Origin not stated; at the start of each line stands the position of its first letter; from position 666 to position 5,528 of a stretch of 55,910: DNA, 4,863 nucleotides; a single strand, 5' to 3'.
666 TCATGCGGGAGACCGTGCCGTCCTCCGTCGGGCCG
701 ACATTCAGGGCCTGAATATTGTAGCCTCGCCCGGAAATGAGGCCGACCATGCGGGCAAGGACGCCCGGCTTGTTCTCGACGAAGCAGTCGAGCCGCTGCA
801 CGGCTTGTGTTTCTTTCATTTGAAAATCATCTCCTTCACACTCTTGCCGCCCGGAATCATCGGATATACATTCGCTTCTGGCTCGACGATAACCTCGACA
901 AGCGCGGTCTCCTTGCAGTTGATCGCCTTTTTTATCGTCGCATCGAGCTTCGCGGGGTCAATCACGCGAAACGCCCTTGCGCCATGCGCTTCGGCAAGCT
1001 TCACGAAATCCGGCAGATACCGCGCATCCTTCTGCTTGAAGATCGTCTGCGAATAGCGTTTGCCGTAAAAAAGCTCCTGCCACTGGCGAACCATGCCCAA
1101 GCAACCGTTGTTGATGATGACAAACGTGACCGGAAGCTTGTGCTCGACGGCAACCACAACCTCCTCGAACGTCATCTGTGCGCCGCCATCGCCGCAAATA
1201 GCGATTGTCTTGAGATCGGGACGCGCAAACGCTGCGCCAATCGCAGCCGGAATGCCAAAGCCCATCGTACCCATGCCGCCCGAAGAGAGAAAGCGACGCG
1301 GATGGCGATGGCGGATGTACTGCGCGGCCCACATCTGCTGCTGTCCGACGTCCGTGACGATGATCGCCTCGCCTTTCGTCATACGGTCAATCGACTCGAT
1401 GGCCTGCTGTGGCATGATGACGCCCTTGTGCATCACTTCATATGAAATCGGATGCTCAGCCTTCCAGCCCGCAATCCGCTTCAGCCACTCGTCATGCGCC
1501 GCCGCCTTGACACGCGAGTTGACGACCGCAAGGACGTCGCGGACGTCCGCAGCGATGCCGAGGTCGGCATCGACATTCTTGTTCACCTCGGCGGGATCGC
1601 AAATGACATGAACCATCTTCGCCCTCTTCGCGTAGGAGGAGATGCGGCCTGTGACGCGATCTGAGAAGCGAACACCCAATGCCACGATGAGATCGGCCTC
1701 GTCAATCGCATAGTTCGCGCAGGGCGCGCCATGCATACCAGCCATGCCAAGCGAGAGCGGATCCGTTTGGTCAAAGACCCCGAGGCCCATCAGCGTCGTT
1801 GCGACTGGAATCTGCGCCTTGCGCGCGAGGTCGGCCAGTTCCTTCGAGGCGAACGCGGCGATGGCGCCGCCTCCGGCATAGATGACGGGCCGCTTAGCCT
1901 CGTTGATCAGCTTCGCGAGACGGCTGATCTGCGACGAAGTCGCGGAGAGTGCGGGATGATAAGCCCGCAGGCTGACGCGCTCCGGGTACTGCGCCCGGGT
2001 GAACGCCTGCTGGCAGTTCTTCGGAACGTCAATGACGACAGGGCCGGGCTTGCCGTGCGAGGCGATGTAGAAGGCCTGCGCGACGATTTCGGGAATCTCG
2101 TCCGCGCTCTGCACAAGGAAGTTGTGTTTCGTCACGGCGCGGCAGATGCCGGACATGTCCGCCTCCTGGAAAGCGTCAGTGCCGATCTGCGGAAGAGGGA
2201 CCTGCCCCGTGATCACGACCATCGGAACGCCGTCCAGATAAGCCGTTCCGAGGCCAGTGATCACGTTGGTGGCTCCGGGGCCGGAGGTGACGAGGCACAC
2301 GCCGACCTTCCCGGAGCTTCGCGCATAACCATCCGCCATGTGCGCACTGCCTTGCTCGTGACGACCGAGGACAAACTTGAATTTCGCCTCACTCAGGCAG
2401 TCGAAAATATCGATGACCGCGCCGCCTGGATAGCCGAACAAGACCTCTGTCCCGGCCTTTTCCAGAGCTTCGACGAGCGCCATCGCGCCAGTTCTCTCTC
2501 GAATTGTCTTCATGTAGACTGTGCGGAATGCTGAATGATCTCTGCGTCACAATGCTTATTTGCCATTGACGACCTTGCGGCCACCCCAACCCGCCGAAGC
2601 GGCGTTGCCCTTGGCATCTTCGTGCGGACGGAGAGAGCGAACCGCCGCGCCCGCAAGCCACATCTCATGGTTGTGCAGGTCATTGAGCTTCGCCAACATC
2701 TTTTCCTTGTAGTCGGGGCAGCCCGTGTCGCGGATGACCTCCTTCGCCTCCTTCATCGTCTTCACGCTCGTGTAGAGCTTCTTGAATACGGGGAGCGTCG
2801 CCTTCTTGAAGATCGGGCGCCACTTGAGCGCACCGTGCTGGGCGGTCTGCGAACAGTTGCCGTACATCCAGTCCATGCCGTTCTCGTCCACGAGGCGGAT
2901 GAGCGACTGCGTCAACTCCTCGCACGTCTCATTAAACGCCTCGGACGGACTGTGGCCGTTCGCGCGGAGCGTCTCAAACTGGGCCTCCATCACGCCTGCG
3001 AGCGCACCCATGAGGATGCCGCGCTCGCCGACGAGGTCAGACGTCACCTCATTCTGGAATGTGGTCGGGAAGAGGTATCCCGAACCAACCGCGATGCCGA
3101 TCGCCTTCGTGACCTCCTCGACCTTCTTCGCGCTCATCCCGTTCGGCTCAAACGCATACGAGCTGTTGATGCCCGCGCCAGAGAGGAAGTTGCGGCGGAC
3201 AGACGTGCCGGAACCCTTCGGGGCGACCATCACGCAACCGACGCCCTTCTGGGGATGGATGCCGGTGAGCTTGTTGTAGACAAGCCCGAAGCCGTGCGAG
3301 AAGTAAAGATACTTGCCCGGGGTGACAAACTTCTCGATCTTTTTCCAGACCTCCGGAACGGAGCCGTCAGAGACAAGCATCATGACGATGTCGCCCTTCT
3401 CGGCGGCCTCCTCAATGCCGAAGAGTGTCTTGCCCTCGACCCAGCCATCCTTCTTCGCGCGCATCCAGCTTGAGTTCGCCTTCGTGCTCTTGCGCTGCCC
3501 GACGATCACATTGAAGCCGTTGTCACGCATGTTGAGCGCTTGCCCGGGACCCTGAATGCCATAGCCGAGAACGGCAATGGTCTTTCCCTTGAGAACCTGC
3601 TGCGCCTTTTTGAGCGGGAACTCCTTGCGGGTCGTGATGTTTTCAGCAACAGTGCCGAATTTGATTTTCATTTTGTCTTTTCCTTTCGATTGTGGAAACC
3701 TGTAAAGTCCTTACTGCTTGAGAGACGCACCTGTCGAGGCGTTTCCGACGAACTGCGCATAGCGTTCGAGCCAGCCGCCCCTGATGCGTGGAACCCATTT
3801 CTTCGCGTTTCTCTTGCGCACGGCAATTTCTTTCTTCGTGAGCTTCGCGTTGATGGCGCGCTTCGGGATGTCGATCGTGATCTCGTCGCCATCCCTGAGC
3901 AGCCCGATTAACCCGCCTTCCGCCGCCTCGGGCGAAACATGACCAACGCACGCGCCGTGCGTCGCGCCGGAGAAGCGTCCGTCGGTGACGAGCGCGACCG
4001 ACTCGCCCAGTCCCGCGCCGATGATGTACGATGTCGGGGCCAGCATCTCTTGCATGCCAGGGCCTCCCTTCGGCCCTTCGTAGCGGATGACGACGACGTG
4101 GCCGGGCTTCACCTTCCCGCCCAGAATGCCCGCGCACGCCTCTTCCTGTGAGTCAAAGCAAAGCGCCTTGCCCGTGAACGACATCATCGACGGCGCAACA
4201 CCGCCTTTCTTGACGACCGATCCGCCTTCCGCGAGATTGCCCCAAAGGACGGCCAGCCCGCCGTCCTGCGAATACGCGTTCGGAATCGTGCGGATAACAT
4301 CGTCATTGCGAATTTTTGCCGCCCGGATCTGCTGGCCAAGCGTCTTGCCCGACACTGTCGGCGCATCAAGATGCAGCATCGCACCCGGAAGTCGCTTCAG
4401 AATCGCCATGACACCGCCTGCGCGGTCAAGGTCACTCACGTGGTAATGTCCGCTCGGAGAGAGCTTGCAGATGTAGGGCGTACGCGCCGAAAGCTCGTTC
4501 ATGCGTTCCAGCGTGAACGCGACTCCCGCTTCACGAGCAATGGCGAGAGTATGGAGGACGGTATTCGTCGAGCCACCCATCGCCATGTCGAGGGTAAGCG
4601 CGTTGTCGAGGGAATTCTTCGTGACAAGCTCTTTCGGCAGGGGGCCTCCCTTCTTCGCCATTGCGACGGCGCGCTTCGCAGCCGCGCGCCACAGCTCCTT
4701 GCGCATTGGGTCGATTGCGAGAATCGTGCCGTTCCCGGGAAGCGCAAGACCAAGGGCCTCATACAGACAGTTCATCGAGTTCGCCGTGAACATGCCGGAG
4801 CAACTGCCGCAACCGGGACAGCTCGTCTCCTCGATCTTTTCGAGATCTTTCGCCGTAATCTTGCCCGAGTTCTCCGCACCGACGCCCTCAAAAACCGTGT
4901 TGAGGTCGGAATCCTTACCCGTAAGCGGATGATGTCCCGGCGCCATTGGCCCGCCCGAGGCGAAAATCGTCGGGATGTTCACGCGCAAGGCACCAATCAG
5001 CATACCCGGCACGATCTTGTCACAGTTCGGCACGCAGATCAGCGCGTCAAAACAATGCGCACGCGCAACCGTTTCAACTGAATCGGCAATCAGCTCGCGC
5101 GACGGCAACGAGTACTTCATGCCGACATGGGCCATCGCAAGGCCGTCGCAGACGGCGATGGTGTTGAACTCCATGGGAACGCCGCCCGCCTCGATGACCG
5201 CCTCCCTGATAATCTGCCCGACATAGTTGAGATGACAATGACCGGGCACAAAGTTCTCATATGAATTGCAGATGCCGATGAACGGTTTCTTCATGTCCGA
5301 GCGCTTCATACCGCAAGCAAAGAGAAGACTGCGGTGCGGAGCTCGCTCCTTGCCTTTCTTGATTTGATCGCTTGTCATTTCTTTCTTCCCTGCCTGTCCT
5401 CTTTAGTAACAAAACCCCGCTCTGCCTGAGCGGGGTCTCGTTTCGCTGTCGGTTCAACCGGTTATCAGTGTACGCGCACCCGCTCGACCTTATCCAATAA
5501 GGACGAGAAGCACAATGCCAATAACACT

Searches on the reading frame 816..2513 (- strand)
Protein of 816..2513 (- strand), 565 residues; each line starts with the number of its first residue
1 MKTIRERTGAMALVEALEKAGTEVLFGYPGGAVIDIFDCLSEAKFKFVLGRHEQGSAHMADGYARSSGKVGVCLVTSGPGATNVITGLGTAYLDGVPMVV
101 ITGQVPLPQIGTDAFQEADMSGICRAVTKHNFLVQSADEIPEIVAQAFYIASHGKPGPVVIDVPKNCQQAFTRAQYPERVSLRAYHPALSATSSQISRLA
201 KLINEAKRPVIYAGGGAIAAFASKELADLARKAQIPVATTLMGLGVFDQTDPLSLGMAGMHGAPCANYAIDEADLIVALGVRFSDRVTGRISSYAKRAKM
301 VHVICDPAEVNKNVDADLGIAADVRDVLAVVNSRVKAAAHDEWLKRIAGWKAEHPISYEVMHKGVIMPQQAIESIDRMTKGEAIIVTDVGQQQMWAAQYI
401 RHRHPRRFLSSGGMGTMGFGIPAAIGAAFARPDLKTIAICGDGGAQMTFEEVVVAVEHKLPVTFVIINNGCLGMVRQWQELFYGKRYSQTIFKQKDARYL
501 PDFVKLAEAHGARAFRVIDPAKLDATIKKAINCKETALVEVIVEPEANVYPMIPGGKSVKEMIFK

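Call 46: search_protein_families(library=pfam, proteins=[window:816-2513:-], max_evalue=0.0001)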
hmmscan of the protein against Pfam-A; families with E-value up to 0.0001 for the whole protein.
window:816-2513:- (565 aa): 3 families
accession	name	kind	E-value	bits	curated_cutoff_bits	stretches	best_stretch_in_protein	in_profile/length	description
PF02775.26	TPP_enzyme_C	-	2.8e-54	183.4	21.9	1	388-541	1-151/151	Thiamine pyrophosphate enzyme, C-terminal TPP binding domain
PF00205.28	TPP_enzyme_M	-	2e-47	160.8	30.4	1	196-329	1-135/137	Thiamine pyrophosphate enzyme, central domain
PF02776.23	TPP_enzyme_N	-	1.6e-39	134.8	26.8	1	8-120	2-116/119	Thiamine pyrophosphate enzyme, N-terminal TPP binding domain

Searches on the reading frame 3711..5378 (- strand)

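Call 46: search_protein_families(library=pfam, proteins=[window:3711-5378:-], max_evalue=0.0001)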
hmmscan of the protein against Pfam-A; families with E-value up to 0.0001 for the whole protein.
window:3711-5378:- (555 aa): 2 families
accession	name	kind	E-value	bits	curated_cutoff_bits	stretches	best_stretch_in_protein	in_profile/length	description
PF00920.27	ILVD_EDD_N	-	5.2e-131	436.9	27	1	31-349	1-315/316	Dihydroxy-acid/6-phosphogluconate dehydratase N-terminal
PF24877.1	ILV_EDD_C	-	5.5e-75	251.4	27.7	1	360-551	1-191/191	Dihydroxy-acid/6-phosphogluconate dehydratase C-terminal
